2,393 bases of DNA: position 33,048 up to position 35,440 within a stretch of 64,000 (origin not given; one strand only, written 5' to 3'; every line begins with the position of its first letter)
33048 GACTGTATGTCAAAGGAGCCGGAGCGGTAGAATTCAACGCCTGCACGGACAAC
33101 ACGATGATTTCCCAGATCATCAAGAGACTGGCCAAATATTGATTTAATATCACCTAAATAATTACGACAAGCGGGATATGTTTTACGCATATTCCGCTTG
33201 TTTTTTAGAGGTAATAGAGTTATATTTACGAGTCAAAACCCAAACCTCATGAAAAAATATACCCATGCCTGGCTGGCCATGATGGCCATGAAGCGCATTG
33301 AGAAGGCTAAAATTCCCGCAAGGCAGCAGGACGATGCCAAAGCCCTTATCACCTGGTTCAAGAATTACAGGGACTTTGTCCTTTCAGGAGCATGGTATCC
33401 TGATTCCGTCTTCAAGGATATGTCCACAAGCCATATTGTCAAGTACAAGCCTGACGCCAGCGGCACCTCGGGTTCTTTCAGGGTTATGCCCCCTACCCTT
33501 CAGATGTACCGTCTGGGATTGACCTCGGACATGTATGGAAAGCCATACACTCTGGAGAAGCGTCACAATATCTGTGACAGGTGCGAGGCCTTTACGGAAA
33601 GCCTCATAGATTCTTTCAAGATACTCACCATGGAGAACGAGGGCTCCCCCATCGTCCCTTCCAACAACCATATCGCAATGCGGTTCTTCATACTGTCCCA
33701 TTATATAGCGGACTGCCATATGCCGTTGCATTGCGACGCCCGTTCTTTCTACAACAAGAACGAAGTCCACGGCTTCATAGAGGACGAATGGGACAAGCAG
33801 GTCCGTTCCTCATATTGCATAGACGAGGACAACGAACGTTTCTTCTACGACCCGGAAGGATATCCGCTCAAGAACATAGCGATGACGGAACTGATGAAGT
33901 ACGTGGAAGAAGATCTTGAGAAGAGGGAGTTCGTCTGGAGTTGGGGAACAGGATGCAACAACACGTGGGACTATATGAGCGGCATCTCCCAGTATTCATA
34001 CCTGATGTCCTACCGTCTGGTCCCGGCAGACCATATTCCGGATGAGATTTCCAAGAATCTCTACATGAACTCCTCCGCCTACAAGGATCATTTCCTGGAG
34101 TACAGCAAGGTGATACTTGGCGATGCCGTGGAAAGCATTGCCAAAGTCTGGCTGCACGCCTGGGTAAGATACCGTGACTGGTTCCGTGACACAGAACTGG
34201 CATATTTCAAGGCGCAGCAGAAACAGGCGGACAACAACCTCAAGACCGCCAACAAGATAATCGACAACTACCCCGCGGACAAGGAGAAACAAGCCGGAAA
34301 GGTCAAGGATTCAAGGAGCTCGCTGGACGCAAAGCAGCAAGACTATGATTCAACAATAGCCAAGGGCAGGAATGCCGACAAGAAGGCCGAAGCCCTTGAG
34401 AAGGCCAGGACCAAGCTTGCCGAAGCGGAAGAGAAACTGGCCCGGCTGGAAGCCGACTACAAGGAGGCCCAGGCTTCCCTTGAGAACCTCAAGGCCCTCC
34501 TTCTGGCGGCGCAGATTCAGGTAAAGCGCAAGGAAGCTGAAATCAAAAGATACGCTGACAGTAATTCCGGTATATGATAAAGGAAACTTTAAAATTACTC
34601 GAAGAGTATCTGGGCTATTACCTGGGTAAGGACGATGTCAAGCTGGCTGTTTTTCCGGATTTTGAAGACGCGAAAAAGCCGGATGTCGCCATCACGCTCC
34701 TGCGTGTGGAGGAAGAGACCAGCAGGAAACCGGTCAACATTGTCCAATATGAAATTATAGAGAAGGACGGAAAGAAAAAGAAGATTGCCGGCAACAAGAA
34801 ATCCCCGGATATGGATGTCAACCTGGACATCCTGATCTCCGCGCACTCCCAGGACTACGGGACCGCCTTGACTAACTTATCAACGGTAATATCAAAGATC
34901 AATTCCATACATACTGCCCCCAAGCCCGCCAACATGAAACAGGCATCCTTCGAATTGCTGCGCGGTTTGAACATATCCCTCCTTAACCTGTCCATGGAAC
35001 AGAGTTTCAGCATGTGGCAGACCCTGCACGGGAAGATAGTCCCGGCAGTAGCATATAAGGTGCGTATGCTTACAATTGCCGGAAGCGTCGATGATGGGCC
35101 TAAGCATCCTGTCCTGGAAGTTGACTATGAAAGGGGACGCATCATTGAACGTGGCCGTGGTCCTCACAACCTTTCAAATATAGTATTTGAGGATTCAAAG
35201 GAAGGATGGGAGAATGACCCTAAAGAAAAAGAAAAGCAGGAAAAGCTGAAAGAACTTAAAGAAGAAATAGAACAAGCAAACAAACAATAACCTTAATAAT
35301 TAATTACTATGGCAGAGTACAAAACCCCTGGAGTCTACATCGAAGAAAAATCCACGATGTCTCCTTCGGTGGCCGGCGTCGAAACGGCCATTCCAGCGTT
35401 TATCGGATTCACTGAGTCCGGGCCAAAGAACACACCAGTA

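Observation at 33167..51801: Phage-tail-like contractile injection system (eCIS / T6SS-iv-like) locus embedded among glycan-utilisation genes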

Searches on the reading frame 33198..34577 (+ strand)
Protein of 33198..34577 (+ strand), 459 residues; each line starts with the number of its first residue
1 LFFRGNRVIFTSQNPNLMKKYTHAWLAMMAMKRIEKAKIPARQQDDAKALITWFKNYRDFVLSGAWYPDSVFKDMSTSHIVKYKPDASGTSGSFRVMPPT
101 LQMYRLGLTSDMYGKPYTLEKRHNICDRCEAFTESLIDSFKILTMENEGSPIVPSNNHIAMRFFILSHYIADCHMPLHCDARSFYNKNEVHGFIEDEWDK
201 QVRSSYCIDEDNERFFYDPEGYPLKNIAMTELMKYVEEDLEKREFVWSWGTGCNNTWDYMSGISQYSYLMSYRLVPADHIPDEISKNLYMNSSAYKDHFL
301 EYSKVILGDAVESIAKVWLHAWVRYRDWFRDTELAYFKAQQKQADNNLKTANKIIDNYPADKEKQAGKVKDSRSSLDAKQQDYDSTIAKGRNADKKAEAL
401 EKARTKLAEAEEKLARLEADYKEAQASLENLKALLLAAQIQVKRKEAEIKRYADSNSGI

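Call 3: search_protein_families(library=pfam, proteins=[window:33198-34577:+], max_evalue=0.01)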
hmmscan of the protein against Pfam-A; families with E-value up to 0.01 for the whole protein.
window:33198-34577:+ (459 aa): 1 family
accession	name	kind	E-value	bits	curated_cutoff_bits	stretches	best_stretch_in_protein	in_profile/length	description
PF00882.24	Zn_dep_PLPC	-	0.0012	19.2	26.8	1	22-200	1-122/167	Zinc dependent phospholipase C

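Call 35: search_solved_structures(query=window:33249-34577:+, max_evalue=10, show_alignments=2)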
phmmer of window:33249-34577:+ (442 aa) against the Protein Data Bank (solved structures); distinct sequences matched with E-value up to 10: 3.
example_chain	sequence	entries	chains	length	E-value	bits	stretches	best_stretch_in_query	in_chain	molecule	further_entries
5cj1_A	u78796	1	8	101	0.048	16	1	357-430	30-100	Gp7-MYH7-(1526-1571) chimera protein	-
9fqr_I4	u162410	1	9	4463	3.2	10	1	378-421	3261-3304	Dynein axonemal heavy chain 17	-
8i3e_A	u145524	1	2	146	4.5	9.5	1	314-427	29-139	ELKS/Rab6-interacting/CAST family member 1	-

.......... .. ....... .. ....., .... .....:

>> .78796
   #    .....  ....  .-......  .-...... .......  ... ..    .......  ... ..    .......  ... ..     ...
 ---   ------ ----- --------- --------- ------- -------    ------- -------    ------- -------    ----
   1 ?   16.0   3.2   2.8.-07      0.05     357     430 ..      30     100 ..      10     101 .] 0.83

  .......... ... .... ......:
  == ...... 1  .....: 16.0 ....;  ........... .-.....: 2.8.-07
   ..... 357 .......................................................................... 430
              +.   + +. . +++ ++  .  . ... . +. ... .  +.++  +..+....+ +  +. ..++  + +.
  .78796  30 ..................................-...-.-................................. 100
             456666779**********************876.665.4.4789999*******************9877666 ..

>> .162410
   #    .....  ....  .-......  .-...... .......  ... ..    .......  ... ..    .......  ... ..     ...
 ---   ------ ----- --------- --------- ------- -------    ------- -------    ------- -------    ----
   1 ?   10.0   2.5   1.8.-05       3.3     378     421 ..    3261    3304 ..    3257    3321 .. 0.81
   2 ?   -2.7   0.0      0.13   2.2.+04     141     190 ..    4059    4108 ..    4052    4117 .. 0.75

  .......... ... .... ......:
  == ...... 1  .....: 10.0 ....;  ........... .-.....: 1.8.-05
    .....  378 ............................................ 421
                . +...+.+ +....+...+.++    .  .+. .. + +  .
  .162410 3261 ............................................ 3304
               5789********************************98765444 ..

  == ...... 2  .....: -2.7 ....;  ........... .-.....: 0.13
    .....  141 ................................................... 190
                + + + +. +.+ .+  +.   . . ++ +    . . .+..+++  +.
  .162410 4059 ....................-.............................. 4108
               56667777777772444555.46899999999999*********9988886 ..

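Call 38: find_homologous_proteins(query=window:33249-34577:+, max_evalue=0.001)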
Query window:33249-34577:+ (442 aa): 553 proteins with E <= 0.001 among 7109 candidates; the best 120 are listed.
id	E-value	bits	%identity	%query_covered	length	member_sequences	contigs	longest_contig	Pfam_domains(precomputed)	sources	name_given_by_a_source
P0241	0.0e+0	1017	100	100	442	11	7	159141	-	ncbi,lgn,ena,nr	ncbi:MAG: hypothetical protein J5490_03470 [Bacteroidales bacterium]|nr:hypothetical protein [Bacter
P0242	1.7e-266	902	87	100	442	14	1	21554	-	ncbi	-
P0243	2.3e-255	866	84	100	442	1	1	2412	-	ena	-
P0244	1.4e-247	840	81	100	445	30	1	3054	-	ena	-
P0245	1.9e-243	826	81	100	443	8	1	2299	-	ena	-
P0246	6.9e-240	815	80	100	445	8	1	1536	-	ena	-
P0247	1.4e-238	810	80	100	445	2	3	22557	-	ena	-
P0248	6.4e-238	808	79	100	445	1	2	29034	-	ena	-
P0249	1.5e-236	804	79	100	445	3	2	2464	-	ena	-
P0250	7.6e-234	795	76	100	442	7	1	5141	-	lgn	-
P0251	1.5e-228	777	76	100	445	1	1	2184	PF00882.25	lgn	-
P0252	2.3e-228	777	76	100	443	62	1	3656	-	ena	-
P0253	4.1e-228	776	76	100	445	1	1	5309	PF00882.25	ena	-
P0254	4.5e-228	776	76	100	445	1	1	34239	PF00882.25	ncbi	-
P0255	2.1e-219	747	74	100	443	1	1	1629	-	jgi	jgi:hypothetical protein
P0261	2.8e-207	707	70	100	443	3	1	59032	-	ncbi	-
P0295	3.2e-168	578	57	100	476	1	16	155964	-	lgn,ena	-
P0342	9.9e-123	429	59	70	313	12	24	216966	-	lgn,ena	-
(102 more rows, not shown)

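Call 39: find_encoding_contigs(protein=P0261, flank=8000, max_places=2)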
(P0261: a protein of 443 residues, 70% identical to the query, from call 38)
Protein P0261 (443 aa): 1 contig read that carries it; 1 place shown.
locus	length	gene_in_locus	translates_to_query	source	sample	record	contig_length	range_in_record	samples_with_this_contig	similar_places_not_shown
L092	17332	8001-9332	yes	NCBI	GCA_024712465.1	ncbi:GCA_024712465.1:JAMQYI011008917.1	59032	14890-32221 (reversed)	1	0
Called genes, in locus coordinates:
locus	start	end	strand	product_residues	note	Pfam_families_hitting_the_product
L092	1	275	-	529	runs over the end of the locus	PF00474:SSF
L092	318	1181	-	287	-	PF04397:LytTR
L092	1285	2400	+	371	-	PF04235:DUF418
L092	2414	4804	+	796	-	PF13620:CarboxypepD_reg, PF13715:CarbopepD_reg_2, PF00593:TonB_dep_Rec_b-barrel, PF14905:OMP_b-brl_3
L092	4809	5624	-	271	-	PF12682:Flavodoxin_4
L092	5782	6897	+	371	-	PF00756:Esterase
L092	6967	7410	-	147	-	-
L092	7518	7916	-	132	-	-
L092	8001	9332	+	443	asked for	-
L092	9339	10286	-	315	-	PF13201:PCMD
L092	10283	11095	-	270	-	PF00106:adh_short, PF01370:Epimerase, PF13561:adh_short_C2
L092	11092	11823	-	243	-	PF00106:adh_short, PF13561:adh_short_C2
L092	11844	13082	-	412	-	PF00724:Oxidored_FMN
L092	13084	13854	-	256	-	PF02544:Steroid_dh, PF06966:DUF1295 (weak)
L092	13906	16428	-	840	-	PF15979:Glyco_hydro_115, PF17829:GH115_C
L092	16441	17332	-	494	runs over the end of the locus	PF03629:SASA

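Call 40: find_encoding_contigs(protein=P0295, flank=8000, max_places=2)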
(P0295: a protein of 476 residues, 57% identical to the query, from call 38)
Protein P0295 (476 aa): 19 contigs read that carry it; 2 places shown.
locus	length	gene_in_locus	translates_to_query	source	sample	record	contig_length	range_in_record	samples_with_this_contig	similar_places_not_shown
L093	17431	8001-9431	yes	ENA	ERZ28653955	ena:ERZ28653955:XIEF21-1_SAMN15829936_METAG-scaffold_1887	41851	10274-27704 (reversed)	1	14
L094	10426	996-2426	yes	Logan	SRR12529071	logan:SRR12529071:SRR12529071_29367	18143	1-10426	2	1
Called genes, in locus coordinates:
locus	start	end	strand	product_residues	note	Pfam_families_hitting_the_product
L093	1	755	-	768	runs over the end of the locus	-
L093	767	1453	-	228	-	PF03544:TonB_C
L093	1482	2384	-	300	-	PF03781:FGE-sulfatase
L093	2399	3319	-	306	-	-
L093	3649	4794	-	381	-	PF04616:Glyco_hydro_43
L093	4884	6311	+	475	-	PF05708:Peptidase_C92, PF04389:Peptidase_M28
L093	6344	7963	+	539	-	PF00135:COesterase, PF20434:BD-FAE, PF07859:Abhydrolase_3 (faint)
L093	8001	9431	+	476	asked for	-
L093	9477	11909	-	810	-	-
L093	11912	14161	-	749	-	-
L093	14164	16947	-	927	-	-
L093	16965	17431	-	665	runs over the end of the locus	-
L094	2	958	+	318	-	?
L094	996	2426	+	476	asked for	-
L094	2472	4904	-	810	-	-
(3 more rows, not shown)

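Call 41: find_encoding_contigs(protein=P0342, flank=8000, max_places=2)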
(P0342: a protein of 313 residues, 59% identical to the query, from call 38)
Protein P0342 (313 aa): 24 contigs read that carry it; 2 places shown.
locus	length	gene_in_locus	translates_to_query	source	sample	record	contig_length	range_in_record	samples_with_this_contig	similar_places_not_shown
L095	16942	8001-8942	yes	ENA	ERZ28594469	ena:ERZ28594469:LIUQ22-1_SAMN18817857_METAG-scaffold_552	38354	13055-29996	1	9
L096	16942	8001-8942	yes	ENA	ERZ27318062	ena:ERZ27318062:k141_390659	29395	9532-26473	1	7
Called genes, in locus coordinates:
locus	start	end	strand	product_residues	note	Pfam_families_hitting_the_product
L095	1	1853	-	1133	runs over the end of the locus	-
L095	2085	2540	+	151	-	PF13581:HATPase_c_2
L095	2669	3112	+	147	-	PF02130:YbeY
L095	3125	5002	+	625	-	PF01134:GIDA, PF07992:Pyr_redox_2 (weak), PF12831:FAD_oxidored (faint), PF21680:GIDA_C_1st, PF13932:SAM_GIDA_C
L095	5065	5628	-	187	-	PF08889:WbqC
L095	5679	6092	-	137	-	-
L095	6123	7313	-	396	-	PF00155:Aminotran_1_2, PF01212:Beta_elim_lyase (weak)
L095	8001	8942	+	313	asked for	-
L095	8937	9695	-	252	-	PF01791:DeoC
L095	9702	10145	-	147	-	PF02502:LacAB_rpiB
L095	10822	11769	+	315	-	PF02445:NadA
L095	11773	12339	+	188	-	PF11667:DUF3267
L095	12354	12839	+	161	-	PF04073:tRNA_edit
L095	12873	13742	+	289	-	PF00849:PseudoU_synth_2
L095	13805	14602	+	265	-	PF01145:Band_7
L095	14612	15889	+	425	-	PF00171:Aldedh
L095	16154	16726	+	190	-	-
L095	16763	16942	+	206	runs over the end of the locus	PF14123:DUF4290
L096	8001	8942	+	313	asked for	-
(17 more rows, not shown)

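Call 53: predict_structure(alignment_id=A2)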
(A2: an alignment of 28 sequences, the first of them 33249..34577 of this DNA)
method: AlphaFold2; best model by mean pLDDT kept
length: 442 residues; sequences in the alignment: 28
mean_pLDDT: 87.7   pTM: 0.83
mean pLDDT of the five models: 87.7, 87.5, 86.9, 86.0, 85.0
residues with pLDDT >= 90: 267; 70-90: 131; 50-70: 39; < 50: 5
segments of 3 or more residues with pLDDT < 50: none
pLDDT, mean of each block of 10 residues (from residue 1): 83 96 91 92 61 53 78 82 94 90 75 91 82 72 86 88 68 82 95 88 94 96 95 90 94 80 77 86 92 97 93 93 98 98 97 97 94 91 95 97 97 97 96 77 50
secondary structure, 60 per line:
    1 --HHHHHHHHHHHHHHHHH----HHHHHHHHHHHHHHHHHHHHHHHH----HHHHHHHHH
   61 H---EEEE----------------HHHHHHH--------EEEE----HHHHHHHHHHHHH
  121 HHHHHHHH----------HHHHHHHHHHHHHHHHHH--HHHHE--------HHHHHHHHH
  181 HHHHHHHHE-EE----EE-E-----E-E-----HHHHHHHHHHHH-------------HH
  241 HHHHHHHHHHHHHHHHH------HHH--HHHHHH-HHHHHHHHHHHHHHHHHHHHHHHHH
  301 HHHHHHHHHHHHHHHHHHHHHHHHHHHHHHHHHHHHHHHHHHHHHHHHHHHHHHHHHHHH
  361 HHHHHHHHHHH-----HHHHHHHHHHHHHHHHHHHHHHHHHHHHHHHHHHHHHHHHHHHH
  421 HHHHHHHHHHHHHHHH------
elements in order: H3-19 H24-47 H52-61 E65-68 H85-91 E100-103 H108-128 H139-156 H159-162 H172-188 H214-225 H239-257 H269-274 H276-371 H377-436

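Call 57: fold_search(model_id=the predicted structure, library=pdb)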
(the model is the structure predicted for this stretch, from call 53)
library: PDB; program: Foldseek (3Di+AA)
matches with E <= 10: 581; with E <= 0.001: 0
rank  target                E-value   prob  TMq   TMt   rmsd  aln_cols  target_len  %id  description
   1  2wxu                  2.2e-02  0.99  0.28  0.34  10.1       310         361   11  Clostridium perfringens alpha-toxin strain NCTC8237 mutant T74I (released 2009-11-17)
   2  1olp_A                5.9e-02  0.99  0.31  0.36  10.5       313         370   13  Alpha Toxin from Clostridium Absonum (released 2003-10-23)
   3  8rd2_A                1.3e-01  0.41  0.20  0.21  33.8       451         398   13  Trypanosoma brucei Invariant Surface Glycoprotein 75 (ISG75) (released 2024-02-14)
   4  9fqr_E4               1.7e-01  0.28  0.15  0.16  21.2       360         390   13  96-nm repeat of axonemal doublet microtubules from bovine sperm (released 2025-03-26)
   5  8otz_Cn               1.9e-01  0.30  0.15  0.16  21.8       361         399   13  48-nm repeat of the native axonemal doublet microtubule from bovine sperm (released 2023-11-22)
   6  4mh6                  2.3e-01  0.87  0.14  0.27   8.5       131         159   20  2.8 Angstrom Crystal Structure of Type III Secretion Protein YscO from Vibrio parahaemolyticus (released 2013-09-11)
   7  8otz_Cm               2.7e-01  0.23  0.15  0.16  21.9       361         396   13  48-nm repeat of the native axonemal doublet microtubule from bovine sperm (released 2023-11-22)
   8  8rd2_B                2.9e-01  0.28  0.18  0.20  34.0       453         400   10  Trypanosoma brucei Invariant Surface Glycoprotein 75 (ISG75) (released 2024-02-14)
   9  9y6s_7C               2.9e-01  0.10  0.12  0.02  62.9       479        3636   13  96-nm repeat of the Leishmania tarentolae doublet microtubule (released 2025-12-17)
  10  9hmx_A                3.0e-01  0.96  0.19  0.34   6.9       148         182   18  Structure of SteB-RipA complex from Mycobacterium tuberculosis (released 2025-07-30)
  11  8iyj_A2               3.0e-01  0.28  0.17  0.18  20.3       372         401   13  Cryo-EM structure of the 48-nm repeat doublet microtubule from mouse sperm (released 2023-07-05)
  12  5ew5_A                3.4e-01  0.63  0.12  0.11  13.1       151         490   19  Crystal Structure of Colicin E9 In Complex with Its Immunity Protein Im9 (released 2016-07-20)
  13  7rro_A1               3.4e-01  0.25  0.17  0.18  20.9       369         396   14  Structure of the 48-nm repeat doublet microtubule from bovine tracheal cilia (released 2021-10-27)
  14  2wy6_B                3.8e-01  0.94  0.33  0.39  10.0       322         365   11  Clostridium perfringens alpha-toxin strain NCTC8237 mutant T74I (released 2009-11-24)
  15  7nsu_D                3.9e-01  0.84  0.15  0.16   7.9       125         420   16  ColicinE9 intact translocation complex (released 2021-08-11)
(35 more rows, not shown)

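Call 71: search_protein_families(library=ncbifam, proteins=[window:33249-34577:+], max_evalue=0.01)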
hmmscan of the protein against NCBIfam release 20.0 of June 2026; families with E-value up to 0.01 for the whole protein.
window:33249-34577:+ (442 aa): 1 family
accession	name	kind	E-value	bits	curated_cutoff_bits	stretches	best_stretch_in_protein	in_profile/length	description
TIGR04320.1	Surf_Exclu_PgrA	domain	0.0028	17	70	1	315-412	263-360/360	SEC10/PgrA surface exclusion domain-containing protein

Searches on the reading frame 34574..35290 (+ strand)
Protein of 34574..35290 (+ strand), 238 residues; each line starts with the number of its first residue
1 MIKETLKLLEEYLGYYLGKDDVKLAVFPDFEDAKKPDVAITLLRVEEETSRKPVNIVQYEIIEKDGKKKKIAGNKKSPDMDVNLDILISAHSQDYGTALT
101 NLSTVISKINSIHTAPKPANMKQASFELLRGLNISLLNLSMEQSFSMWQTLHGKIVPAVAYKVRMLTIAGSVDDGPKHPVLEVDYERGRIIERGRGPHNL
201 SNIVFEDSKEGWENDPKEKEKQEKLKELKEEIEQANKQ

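Call 3: search_protein_families(library=pfam, proteins=[window:34574-35290:+], max_evalue=0.01)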
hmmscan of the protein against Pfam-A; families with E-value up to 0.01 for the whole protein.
window:34574-35290:+ (238 aa): 1 family
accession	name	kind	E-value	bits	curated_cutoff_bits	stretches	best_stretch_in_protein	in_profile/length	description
PF14065.11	Pvc16_N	-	9.1e-16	58.5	27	1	28-181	29-179/180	Pvc16 N-terminal domain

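Call 71: search_protein_families(library=ncbifam, proteins=[window:34574-35290:+], max_evalue=0.01)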
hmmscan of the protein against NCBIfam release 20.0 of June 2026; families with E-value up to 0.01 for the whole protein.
window:34574-35290:+ (238 aa): 0 families

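Call 80: search_solved_structures(query=window:34574-35290:+, max_evalue=10)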
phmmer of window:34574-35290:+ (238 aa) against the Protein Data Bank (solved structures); distinct sequences matched with E-value up to 10: 4.
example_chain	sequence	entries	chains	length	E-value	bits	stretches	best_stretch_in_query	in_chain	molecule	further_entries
7b5i_AA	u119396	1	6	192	0.00032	23.9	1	76-170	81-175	All3327 protein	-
7adz_0A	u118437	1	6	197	0.0043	20.2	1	71-169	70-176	cap protein (Algo1)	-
9wt1_A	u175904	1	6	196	0.015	18.4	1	71-169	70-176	Pvc16 N-terminal domain-containing protein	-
6tpv_A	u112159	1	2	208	1.9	11.5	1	150-188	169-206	Receptor-type tyrosine-protein phosphatase F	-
